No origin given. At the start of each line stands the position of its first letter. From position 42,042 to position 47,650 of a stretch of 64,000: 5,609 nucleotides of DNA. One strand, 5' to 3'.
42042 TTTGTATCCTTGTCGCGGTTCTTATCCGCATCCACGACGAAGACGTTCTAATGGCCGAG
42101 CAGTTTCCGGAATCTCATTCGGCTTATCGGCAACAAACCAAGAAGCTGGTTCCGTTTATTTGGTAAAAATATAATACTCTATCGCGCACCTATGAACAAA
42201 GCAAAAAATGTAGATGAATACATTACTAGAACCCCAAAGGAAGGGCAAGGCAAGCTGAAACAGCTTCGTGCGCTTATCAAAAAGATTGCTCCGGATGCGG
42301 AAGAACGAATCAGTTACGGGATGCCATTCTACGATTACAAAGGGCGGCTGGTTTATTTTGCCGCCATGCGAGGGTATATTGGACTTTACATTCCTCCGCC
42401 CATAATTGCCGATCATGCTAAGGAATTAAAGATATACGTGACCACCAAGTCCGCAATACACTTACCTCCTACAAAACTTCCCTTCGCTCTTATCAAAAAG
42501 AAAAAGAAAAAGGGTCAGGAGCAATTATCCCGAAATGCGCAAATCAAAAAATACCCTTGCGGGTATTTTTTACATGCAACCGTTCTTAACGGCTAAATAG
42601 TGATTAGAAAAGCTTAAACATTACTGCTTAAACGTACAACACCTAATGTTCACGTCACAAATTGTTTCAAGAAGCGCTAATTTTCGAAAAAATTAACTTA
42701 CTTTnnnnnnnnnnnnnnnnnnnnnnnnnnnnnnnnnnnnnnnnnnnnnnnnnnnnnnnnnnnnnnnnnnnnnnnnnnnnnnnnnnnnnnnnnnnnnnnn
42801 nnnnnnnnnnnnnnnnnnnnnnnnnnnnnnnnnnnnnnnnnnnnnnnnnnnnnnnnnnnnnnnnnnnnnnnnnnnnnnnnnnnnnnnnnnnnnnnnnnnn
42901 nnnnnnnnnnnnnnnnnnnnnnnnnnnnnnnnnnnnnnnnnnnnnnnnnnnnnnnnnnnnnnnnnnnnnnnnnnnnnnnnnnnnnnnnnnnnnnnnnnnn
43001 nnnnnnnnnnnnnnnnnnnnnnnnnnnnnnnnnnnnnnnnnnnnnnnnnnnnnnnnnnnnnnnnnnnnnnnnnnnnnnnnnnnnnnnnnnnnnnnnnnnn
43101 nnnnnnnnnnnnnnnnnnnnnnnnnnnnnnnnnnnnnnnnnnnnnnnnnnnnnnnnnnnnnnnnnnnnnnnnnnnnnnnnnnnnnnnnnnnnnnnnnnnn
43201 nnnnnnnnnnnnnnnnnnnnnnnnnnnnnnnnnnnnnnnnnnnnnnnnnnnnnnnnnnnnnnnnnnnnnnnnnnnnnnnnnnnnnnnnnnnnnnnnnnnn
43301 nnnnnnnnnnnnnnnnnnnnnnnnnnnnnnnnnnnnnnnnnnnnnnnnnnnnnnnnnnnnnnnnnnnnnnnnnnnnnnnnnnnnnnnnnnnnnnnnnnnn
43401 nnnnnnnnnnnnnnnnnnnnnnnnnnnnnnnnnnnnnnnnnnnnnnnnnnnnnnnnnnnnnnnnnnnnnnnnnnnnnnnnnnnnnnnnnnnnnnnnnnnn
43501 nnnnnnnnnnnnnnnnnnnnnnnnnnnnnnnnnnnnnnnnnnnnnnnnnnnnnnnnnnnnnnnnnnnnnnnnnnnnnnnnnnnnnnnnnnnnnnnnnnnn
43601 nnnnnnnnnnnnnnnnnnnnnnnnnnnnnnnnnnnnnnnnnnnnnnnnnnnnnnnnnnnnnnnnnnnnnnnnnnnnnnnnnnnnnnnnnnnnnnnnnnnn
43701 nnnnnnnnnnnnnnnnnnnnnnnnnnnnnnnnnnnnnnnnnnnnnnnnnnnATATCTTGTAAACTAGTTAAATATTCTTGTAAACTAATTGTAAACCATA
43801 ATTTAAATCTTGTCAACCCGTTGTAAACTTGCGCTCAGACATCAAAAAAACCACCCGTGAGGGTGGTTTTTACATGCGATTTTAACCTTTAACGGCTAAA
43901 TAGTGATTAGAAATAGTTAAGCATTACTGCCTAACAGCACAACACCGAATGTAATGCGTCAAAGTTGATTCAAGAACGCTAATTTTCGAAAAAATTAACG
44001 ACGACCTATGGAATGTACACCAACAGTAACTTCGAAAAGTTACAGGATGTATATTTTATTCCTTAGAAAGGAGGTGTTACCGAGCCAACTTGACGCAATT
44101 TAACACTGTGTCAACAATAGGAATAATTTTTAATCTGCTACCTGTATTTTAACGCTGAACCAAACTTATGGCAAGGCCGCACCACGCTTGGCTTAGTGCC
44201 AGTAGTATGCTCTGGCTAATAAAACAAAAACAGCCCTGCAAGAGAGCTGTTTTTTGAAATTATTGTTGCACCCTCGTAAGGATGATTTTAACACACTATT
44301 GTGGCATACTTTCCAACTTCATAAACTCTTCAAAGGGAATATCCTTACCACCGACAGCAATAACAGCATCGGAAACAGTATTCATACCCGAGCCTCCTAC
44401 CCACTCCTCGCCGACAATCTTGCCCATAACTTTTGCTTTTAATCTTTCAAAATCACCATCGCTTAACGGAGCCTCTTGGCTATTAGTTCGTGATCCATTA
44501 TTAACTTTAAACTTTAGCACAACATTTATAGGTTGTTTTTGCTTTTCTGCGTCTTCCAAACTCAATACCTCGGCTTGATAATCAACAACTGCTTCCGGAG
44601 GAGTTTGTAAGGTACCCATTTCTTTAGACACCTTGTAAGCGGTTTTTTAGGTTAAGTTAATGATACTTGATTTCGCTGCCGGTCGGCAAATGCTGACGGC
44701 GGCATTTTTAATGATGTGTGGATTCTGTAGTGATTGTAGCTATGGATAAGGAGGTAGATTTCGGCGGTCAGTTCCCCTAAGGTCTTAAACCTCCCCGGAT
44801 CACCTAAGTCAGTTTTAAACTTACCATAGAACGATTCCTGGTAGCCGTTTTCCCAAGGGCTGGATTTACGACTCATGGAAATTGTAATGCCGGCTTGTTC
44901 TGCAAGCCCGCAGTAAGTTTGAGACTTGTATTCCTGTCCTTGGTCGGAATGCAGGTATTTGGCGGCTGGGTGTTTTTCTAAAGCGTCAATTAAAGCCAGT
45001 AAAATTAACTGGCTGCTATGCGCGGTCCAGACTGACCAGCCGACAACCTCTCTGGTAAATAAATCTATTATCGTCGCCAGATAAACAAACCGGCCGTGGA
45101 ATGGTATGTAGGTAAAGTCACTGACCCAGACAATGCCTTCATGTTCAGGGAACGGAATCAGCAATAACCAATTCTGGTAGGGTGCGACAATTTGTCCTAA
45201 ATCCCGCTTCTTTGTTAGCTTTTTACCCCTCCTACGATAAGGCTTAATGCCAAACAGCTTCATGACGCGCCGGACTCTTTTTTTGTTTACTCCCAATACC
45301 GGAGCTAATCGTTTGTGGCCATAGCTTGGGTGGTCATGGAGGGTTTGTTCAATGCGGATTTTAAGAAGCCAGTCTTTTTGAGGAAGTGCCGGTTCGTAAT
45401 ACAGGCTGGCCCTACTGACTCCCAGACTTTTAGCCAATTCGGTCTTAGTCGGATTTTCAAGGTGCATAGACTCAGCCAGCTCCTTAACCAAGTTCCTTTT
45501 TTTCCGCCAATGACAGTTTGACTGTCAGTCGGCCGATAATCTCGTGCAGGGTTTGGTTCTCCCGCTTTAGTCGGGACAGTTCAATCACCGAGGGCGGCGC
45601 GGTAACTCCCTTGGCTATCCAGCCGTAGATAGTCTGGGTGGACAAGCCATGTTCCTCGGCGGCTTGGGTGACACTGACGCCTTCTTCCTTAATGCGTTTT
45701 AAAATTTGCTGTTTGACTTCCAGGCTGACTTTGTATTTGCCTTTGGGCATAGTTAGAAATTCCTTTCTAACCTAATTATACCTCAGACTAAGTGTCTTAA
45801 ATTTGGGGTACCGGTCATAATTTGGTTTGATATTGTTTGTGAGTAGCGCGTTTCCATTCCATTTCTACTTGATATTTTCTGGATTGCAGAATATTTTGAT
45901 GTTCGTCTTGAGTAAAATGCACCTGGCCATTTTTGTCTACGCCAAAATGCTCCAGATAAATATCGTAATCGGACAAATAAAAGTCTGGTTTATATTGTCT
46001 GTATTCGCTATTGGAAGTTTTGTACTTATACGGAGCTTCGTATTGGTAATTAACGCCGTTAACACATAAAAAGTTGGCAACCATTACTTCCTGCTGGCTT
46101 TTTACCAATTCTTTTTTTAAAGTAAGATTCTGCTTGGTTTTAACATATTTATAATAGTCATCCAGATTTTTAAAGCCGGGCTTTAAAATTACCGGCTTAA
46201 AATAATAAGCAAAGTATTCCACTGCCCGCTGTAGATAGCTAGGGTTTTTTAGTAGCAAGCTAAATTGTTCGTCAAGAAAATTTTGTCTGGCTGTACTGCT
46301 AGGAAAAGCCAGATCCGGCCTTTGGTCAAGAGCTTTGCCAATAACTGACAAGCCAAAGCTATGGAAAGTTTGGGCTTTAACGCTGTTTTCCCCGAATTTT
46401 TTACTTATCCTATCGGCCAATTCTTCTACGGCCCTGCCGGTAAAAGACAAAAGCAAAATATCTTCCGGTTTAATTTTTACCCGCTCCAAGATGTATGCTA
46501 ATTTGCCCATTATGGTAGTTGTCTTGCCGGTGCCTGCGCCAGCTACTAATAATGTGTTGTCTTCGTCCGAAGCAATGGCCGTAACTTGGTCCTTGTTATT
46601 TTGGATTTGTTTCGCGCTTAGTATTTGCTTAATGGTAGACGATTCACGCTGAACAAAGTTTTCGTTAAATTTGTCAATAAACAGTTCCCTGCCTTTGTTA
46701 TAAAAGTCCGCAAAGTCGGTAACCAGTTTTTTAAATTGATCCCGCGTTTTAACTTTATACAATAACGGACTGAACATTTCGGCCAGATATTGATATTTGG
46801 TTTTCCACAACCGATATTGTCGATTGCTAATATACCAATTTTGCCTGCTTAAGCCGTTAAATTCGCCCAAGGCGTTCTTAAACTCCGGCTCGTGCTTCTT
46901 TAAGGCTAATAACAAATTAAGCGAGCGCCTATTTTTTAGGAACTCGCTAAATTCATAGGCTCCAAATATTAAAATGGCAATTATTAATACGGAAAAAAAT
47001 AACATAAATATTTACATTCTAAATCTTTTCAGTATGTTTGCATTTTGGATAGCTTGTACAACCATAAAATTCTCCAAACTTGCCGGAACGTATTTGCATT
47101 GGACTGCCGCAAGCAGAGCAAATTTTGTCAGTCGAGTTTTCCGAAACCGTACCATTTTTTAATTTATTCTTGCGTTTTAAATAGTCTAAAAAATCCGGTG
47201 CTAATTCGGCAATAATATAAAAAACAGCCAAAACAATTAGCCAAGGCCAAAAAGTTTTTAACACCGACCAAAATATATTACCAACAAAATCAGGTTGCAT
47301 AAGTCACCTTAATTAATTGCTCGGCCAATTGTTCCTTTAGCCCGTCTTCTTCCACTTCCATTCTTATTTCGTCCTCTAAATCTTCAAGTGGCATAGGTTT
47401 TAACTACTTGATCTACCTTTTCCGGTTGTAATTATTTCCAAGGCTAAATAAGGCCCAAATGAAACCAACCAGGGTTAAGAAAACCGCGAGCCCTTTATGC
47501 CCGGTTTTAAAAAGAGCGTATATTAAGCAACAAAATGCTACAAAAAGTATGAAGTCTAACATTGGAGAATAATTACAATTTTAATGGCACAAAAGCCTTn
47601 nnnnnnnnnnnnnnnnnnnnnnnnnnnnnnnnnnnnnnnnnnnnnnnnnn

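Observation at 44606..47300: IS3 element whose terminal TCA/TGA supplies the stop codon of a truncated UvrD-like helicase; its other end carries the start of the next ORF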

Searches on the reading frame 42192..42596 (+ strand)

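Call 24: search_protein_families(library=pfam, proteins=[window:42192-42596:+], max_evalue=0.001)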
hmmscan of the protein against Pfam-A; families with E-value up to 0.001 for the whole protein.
window:42192-42596:+ (134 aa): 1 family
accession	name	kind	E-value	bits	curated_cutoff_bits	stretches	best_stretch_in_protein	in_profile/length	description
PF08818.16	DUF1801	-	1.1e-12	48.6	27.2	1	20-102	3-78/85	Domain of unknown function (DU1801)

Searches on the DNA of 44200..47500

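Call 52: search_rna_families(source=window, start=44200, end=47500, threshold=evalue, max_evalue=1)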
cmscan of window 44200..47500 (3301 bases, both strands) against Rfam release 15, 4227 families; matches with E-value up to 1: 3.
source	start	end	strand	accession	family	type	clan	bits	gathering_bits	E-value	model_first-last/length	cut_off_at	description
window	46108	46177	+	RF02077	STnc220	Gene; sRNA;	-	24.6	60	0.43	1-79/79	no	Salmonella enterica sRNA STnc220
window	44218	44338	-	RF01772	rnk_pseudo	Cis-reg; leader;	-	23.2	55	0.73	1-108/108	no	Pseudomonas rnk leader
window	44325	44393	-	RF00212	SNORD38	Gene; snRNA; snoRNA; CD-box;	CL00051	22.1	44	0.47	1-70/70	no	Small nucleolar RNA SNORD38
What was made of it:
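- Tried and rejected: Nothing was found (call 52).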
